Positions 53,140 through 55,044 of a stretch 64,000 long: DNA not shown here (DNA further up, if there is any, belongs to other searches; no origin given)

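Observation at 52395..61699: BclA-like collagen gene split by a 6.8-kb serine-recombinase element; in-frame, in-phase rejoining is possible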

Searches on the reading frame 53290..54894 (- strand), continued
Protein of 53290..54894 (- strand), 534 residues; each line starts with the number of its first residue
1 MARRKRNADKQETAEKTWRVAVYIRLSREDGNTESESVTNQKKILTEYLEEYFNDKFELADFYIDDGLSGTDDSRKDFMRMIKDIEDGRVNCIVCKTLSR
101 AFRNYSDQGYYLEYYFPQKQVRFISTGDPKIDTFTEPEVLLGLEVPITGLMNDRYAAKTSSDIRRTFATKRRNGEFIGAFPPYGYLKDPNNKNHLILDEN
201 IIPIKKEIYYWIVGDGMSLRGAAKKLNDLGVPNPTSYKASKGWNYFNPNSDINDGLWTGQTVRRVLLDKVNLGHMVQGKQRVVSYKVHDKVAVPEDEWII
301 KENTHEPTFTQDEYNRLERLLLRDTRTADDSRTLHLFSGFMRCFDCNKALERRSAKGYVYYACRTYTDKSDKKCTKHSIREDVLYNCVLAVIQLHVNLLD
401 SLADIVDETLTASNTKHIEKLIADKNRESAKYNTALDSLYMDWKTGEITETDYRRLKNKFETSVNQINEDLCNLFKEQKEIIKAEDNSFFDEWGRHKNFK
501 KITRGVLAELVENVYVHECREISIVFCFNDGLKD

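Call 52: search_solved_structures(query=window:53290-54894:-, max_evalue=0.001)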
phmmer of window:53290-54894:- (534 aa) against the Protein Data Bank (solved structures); distinct sequences matched with E-value up to 0.001: 3.
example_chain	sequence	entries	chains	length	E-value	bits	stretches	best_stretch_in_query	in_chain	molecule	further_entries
2mhc_A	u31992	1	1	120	1.3e-21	80.1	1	18-127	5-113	TnpX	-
3g13_A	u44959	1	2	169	2.3e-12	49.5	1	18-179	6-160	Putative conjugative transposon recombinase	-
3bvp_A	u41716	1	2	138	2.7e-08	36.1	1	19-135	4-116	TP901-1 Integrase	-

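Call 53: search_dna_similar(query=window:53290-54894:-, collection=phages, mode=protein, max_rows=12)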
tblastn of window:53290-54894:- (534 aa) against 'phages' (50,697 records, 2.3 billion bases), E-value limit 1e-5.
Records with a match: 278; places in all: 375; records where one place covers at least 80% of the query: 71.
Best place of each record, by identity: <60% 278.
By first word of the organism name: Streptococcus 61; Bacteriophage 58; Bacillus 22; Paenibacillus 20; Streptomyces 13; phage 11; Enterococcus 11; Brevibacillus 7; Geobacillus 5; Lactococcus 5; and 34 more.
By host as written in the record: - 78; Streptococcus suis 11; Enterococcus faecalis 11; Paenibacillus larvae 10; Paenibacillus larvae ATCC 9545 7; Brevibacillus laterosporus 7; Bacillus anthracis 6; Paenibacillus larvae NRRL 2605 5; and 105 more.
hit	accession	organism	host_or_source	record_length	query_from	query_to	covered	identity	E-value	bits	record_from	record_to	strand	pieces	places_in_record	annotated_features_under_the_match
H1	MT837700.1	Bacteriophage sp.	human fecal samples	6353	1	533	100%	38.5%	7e-109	362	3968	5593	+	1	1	record has no annotation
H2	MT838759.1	Bacteriophage sp.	human fecal samples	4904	18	534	97%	34.4%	7e-84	290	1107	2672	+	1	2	record has no annotation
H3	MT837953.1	Bacteriophage sp.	human fecal samples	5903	16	534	97%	32.1%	4e-74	261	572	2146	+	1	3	record has no annotation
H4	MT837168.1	Bacteriophage sp.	human fecal samples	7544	4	526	98%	30.6%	9e-68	243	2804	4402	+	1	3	record has no annotation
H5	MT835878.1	Bacteriophage sp.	human fecal samples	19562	10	519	96%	30.7%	6e-64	232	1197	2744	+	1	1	record has no annotation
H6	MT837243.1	Bacteriophage sp.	human fecal samples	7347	1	530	99%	29.5%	8e-65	234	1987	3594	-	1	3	record has no annotation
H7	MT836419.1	Bacteriophage sp.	human fecal samples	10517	11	518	95%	29.1%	3e-41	194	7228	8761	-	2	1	record has no annotation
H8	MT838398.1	Bacteriophage sp.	human fecal samples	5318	20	530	96%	28.6%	3e-48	185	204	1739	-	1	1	record has no annotation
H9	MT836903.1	Bacteriophage sp.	human fecal samples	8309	1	522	98%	27.7%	2e-51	195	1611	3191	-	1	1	record has no annotation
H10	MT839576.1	Bacteriophage sp.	human fecal samples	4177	18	524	95%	28.1%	1e-45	177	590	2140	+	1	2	record has no annotation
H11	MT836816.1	Bacteriophage sp.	human fecal samples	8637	16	522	95%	28.0%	1e-48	187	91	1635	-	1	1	record has no annotation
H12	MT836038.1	Bacteriophage sp.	human fecal samples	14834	1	530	99%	26.4%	4e-47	182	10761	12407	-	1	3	record has no annotation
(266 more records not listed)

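Call 72: search_protein_families(library=pfam, proteins=[L118:1168-1620:+, L118:1715-2347:+, L118:2411-3046:+, L118:3075-3761:+, L118:3782-4420:+, L118:4496-6217:+, L118:6245-7174:+, L118:7370-7726:-, L118:7863-8384:+, L118:8476-8892:+], max_evalue=0.001)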
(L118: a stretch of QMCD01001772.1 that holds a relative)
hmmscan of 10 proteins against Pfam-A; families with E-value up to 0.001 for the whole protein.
L118:1168-1620:+ (150 aa): 0 families

L118:1715-2347:+ (210 aa): 0 families

L118:2411-3046:+ (211 aa): 1 family
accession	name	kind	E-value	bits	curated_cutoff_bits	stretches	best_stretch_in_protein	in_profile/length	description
PF02811.25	PHP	-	5.8e-06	27.2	26.4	1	43-101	24-76/164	PHP domain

L118:3075-3761:+ (228 aa): 0 families

L118:3782-4420:+ (212 aa): 0 families

L118:4496-6217:+ (573 aa): 10 families
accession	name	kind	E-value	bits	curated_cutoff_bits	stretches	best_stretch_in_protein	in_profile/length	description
PF00069.31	Pkinase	-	1.5e-38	133.1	31.7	1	65-227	39-198/263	Protein kinase domain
PF07714.23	PK_Tyr_Ser-Thr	-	3e-25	89.4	23.1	1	67-229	44-208/258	Protein tyrosine and serine/threonine kinase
PF12799.13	LRR_4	-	7.3e-23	80.5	27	3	501-541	1-42/44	Leucine Rich repeats (2 copies)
PF13855.12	LRR_8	-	1.1e-07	32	27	2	458-513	2-61/61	Leucine rich repeat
PF01636.29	APH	-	2e-05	24.9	23.2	0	142-173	165-197/239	Phosphotransferase enzyme family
PF17667.7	Pkinase_fungal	-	7.2e-05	22.1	24.1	1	147-218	308-385/387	Fungal protein kinase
PF23598.1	LRR_14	-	0.00023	20.5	40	1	449-541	39-138/353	Leucine-rich repeat region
PF00560.39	LRR_1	-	0.00031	20.7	20.6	0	480-496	1-17/23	Leucine Rich Repeat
PF13516.12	LRR_6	-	0.00052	20.3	23.4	0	501-516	3-18/24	Leucine Rich repeat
PF23952.1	LRR_EndoS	-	0.00079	20.1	27.9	0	440-532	28-115/116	Endo-beta-N-acetylglucosaminidase EndoS LRR domain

L118:6245-7174:+ (309 aa): 0 families

L118:7370-7726:- (118 aa): 5 families
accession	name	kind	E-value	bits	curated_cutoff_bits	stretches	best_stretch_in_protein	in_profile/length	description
PF18430.7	DBD_HTH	-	2.2e-17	62.9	25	1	80-113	1-34/35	Putative DNA-binding domain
PF01381.28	HTH_3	-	4.3e-12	46.3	23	1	17-71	1-55/55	Helix-turn-helix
PF12844.13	HTH_19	-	1.3e-06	28.6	30.2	1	16-71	3-58/64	Helix-turn-helix domain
PF13560.12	HTH_31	-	3.4e-06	27.7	27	1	12-70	1-60/64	Helix-turn-helix domain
PF13413.12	HTH_25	-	5.5e-05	23.3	24.6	1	18-47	3-32/62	Helix-turn-helix domain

L118:7863-8384:+ (173 aa): 0 families

L118:8476-8892:+ (138 aa): 2 families
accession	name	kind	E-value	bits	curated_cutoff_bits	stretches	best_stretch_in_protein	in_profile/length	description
PF08281.18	Sigma70_r4_2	-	3.1e-12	46.4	25.7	1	80-122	4-46/54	Sigma-70, region 4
PF04545.22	Sigma70_r4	-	2.2e-06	27.5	24.1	1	83-132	1-50/50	Sigma-70, region 4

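Call 77: find_encoding_contigs(protein=P0010, flank=10000, max_places=3)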
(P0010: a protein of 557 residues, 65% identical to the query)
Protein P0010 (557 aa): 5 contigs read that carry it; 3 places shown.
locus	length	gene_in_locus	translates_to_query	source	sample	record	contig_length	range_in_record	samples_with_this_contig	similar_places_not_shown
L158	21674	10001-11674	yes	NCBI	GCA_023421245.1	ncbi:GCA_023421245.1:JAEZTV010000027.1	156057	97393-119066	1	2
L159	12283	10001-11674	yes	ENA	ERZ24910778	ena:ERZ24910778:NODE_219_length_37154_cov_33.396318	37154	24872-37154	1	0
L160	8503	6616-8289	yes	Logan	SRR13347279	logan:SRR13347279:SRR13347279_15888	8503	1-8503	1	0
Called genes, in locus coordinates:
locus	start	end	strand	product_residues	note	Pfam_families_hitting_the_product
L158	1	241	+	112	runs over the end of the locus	PF05135:Phage_connect_1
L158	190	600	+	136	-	PF05521:Phage_HCP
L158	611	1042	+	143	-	PF04883:HK97-gp10_like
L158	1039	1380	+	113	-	-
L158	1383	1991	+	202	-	-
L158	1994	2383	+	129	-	-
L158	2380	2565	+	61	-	-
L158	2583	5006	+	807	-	-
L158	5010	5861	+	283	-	PF05709:Sipho_tail, PF22768:SPP1_Dit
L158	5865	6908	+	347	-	PF14594:Sipho_Gp37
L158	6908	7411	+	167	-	-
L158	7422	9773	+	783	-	PF22633:F5_F8_type_C_2 (faint)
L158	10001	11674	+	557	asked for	PF00239:Resolvase, PF07508:Recombinase, PF13408:Zn_ribbon_recom, PF14287:DUF4368 (weak)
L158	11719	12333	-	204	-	-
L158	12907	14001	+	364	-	PF00535:Glycos_transf_2 (weak)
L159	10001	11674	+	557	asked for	PF00239:Resolvase, PF07508:Recombinase, PF13408:Zn_ribbon_recom, PF14287:DUF4368 (weak)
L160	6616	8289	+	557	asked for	PF00239:Resolvase, PF07508:Recombinase, PF13408:Zn_ribbon_recom, PF14287:DUF4368 (weak)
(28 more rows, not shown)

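Call 78: find_encoding_contigs(protein=P0018, flank=10000, max_places=3)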
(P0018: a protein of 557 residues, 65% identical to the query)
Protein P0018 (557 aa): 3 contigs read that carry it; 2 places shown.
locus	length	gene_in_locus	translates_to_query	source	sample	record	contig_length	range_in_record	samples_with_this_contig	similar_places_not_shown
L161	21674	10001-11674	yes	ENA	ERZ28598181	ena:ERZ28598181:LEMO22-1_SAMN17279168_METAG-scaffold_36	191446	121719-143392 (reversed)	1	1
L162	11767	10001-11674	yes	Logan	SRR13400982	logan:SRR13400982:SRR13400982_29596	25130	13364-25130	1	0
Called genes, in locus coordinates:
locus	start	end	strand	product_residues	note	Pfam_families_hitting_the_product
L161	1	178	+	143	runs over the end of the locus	PF04883:HK97-gp10_like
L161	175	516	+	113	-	-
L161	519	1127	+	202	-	-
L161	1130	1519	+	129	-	-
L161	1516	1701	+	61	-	-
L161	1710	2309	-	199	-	-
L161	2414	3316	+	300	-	PF00261:Tropomyosin (weak)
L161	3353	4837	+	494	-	-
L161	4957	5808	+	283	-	PF05709:Sipho_tail, PF22768:SPP1_Dit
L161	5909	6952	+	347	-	PF14594:Sipho_Gp37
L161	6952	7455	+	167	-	-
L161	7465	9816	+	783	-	PF22633:F5_F8_type_C_2 (faint)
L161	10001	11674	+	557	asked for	PF00239:Resolvase, PF07508:Recombinase, PF13408:Zn_ribbon_recom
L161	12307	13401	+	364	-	PF00535:Glycos_transf_2 (weak)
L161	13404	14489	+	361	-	PF00535:Glycos_transf_2, PF13181:TPR_8 (faint)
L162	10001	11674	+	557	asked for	PF00239:Resolvase, PF07508:Recombinase, PF13408:Zn_ribbon_recom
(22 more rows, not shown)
